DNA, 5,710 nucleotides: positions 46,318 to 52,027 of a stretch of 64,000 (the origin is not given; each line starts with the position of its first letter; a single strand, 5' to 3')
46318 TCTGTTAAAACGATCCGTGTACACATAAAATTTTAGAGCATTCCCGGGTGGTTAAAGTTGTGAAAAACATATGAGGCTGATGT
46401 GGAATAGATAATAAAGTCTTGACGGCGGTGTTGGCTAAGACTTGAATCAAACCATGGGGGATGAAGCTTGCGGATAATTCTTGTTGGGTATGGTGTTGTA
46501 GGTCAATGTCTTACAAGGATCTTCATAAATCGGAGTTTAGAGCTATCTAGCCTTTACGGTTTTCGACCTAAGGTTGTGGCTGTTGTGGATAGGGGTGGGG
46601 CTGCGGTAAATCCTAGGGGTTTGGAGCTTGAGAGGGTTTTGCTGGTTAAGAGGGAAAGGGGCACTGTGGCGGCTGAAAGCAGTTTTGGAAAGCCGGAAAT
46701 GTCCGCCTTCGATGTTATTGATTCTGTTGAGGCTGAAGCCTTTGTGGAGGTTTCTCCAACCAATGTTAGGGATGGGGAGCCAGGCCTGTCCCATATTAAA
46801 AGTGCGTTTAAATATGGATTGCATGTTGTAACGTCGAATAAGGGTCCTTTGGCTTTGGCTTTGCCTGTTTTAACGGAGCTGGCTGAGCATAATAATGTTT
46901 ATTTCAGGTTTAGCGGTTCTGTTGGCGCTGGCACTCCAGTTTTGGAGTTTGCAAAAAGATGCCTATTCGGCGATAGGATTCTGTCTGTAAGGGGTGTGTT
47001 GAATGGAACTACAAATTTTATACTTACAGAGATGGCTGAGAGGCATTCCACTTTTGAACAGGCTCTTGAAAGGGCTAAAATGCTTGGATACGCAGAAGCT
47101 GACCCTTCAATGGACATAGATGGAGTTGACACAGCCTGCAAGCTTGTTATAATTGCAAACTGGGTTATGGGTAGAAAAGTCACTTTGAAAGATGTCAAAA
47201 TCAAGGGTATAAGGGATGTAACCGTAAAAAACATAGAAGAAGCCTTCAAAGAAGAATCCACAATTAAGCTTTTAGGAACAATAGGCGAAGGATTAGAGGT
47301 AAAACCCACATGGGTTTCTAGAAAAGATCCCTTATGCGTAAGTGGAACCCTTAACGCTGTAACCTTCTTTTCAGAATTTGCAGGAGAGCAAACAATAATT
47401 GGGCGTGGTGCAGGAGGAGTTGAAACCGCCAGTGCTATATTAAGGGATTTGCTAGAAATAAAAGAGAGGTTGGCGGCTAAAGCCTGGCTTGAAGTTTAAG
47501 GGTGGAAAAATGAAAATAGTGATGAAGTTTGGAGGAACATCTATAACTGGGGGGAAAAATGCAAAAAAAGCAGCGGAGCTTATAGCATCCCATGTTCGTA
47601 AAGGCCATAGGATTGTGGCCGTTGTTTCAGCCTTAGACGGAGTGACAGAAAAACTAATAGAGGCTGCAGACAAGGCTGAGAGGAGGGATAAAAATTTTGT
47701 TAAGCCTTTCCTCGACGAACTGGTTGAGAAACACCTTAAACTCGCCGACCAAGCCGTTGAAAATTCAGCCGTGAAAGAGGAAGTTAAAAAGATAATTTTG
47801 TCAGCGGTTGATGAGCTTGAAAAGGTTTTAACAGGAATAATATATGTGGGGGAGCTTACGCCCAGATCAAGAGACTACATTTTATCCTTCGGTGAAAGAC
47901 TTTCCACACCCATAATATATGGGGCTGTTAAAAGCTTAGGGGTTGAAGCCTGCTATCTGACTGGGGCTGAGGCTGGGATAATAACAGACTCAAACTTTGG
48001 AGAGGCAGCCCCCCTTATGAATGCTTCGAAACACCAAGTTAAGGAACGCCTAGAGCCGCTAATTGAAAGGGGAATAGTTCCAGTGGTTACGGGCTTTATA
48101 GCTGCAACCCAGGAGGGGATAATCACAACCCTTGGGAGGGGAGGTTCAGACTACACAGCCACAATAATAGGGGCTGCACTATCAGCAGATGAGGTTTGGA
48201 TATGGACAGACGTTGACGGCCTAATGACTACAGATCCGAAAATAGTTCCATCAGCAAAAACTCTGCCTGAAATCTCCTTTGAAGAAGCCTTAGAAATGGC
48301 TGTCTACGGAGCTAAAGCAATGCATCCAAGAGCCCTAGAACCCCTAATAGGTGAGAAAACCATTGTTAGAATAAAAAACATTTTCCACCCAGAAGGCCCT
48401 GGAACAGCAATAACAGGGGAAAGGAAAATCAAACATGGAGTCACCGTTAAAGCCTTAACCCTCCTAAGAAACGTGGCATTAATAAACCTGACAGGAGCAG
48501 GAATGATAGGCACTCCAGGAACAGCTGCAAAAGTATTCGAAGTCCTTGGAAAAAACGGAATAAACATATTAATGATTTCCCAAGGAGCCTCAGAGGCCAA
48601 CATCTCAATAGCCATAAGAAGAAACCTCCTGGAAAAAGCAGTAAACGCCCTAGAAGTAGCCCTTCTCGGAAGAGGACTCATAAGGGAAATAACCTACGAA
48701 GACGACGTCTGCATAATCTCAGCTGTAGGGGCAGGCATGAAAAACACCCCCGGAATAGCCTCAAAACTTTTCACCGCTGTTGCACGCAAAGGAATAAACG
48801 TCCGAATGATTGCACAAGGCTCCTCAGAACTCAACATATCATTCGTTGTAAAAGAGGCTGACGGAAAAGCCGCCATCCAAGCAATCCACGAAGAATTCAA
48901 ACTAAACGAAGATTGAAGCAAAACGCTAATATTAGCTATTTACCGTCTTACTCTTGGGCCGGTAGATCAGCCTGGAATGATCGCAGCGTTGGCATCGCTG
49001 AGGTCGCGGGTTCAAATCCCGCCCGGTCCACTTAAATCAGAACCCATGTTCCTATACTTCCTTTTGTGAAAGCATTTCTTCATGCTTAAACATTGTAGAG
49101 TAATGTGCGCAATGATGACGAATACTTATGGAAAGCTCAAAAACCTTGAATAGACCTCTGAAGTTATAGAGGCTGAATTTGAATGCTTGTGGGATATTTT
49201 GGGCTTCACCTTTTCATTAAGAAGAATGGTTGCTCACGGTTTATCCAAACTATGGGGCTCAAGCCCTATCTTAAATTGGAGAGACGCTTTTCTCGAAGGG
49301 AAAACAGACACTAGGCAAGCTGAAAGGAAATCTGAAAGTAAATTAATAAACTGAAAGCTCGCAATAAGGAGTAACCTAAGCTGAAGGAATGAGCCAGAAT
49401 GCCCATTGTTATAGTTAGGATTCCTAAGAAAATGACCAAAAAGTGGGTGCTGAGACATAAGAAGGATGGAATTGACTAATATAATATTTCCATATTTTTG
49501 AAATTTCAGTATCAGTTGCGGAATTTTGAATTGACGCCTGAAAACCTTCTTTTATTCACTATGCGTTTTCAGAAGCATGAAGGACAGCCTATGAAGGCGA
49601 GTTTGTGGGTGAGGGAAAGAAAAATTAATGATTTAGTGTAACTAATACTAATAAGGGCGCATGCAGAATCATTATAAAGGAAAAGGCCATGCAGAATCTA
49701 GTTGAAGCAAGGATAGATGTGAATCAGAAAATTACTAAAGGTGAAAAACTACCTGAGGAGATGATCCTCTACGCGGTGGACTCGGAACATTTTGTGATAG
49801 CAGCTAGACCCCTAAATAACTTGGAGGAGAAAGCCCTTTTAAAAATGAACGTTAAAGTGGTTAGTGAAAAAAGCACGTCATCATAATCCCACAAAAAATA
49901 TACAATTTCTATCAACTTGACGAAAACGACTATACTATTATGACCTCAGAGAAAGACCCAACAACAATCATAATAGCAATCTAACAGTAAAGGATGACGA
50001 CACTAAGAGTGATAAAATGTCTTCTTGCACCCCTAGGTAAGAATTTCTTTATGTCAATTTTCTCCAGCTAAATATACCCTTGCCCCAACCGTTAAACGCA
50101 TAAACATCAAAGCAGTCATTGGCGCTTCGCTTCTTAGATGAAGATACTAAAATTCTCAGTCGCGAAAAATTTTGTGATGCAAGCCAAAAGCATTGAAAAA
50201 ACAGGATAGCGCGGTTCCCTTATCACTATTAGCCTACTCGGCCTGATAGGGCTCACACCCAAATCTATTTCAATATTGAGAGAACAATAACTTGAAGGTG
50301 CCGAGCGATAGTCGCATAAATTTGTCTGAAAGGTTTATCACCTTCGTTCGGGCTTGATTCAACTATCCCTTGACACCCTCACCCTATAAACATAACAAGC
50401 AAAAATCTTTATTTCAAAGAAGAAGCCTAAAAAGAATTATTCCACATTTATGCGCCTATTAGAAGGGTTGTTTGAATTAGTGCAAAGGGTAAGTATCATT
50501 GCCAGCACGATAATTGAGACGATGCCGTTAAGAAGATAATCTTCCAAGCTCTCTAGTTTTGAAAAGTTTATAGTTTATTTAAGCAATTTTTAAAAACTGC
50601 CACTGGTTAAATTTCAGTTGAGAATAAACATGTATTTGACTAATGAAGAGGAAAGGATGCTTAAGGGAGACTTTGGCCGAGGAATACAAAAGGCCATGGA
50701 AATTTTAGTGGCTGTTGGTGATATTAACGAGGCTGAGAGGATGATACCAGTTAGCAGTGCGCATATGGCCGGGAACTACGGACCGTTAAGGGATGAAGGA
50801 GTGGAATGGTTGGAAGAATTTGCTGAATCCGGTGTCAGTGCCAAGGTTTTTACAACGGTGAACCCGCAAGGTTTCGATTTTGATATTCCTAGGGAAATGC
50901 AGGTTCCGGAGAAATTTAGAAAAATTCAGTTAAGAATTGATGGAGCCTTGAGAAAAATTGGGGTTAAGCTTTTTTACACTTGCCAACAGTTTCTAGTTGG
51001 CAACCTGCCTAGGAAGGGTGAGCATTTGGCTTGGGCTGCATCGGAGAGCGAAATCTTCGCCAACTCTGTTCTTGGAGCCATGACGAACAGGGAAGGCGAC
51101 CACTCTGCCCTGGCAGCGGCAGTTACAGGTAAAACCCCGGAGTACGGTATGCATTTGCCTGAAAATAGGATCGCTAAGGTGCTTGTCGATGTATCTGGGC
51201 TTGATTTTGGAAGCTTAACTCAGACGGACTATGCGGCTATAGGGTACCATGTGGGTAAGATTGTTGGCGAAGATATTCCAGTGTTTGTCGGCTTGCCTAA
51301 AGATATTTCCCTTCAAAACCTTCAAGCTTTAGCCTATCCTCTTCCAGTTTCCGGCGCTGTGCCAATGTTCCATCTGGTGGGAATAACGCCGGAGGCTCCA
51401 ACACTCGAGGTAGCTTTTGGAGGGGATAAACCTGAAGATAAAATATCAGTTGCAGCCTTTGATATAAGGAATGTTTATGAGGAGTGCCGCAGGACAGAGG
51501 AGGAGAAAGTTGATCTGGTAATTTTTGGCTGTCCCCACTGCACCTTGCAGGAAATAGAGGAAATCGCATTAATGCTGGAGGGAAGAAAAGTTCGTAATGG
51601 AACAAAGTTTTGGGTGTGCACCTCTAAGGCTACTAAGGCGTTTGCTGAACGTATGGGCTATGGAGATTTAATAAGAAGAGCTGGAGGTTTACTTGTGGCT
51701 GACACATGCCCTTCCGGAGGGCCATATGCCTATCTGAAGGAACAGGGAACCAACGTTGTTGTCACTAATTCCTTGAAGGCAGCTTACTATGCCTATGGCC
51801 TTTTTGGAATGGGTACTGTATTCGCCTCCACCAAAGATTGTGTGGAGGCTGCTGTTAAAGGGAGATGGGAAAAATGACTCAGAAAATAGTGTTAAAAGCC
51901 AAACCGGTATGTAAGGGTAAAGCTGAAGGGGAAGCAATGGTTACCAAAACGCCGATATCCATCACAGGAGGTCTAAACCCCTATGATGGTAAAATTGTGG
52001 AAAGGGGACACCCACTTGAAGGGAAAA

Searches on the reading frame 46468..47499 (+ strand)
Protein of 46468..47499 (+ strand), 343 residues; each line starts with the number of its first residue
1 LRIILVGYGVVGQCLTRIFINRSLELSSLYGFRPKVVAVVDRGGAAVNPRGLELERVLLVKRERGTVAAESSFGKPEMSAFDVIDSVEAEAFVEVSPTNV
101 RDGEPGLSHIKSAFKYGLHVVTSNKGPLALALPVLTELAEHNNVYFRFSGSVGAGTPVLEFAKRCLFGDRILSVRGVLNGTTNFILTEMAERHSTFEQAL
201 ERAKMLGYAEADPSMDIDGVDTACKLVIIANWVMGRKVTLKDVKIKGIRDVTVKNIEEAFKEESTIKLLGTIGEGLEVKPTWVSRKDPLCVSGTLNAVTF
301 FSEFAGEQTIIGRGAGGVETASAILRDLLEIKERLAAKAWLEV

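Call 52: search_protein_families(library=pfam, proteins=[window:46468-47499:+], max_evalue=0.00001)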
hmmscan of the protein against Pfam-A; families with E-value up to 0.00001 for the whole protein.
window:46468-47499:+ (343 aa): 1 family
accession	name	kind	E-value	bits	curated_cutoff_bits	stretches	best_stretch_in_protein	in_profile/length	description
PF00742.24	Homoserine_dh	-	2e-55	187.7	22.9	1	157-329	1-173/173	Homoserine dehydrogenase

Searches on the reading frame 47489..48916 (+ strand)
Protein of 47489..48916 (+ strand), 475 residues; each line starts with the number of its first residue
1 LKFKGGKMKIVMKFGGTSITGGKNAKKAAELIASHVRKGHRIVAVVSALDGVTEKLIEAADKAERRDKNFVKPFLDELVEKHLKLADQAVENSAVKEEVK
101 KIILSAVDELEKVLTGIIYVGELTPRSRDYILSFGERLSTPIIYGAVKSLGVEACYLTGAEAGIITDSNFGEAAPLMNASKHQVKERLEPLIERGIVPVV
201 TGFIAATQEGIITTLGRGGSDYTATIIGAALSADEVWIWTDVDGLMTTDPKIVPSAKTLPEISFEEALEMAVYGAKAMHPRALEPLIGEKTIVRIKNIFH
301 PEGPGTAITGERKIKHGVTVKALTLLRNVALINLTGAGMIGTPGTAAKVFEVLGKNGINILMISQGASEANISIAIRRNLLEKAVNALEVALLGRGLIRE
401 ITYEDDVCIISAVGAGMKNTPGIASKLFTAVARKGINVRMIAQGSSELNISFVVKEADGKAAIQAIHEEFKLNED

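Call 52: search_protein_families(library=pfam, proteins=[window:47489-48916:+], max_evalue=0.00001)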
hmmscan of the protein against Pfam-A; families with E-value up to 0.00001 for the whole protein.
window:47489-48916:+ (475 aa): 4 families
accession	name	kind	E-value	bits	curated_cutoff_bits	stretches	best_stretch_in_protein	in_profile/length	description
PF00696.33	AA_kinase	-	1.6e-54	185.6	24.9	1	8-297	1-234/234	Amino acid kinase family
PF22468.2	ACT_9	-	3.2e-50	168.2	27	2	410-470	1-61/61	ACT domain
PF13840.12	ACT_7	-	6.9e-25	87.1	27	2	328-389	5-64/65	ACT domain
PF01842.31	ACT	-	1.6e-20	72.9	27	2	414-467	4-62/66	ACT domain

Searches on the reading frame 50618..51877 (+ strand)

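Call 6: search_protein_families(library=pfam, proteins=[window:50618-51877:+])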
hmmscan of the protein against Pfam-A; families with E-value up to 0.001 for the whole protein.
window:50618-51877:+ (419 aa): 1 family
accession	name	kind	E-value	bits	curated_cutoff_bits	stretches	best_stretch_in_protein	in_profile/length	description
PF04412.18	AcnX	-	4.8e-137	457.4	31.5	1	5-410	1-400/400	Aconitase X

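Call 35: search_protein_families(library=ncbifam, proteins=[window:50618-51877:+], max_evalue=0.00001)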
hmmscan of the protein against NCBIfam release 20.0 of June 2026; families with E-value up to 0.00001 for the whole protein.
window:50618-51877:+ (419 aa): 1 family
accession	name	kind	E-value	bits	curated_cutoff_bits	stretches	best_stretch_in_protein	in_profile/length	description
NF051439.1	C3LHypDHLhpIPSEAE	equivalog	7.3e-77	259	700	1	4-417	143-548/555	cis-3-hydroxy-L-proline dehydratase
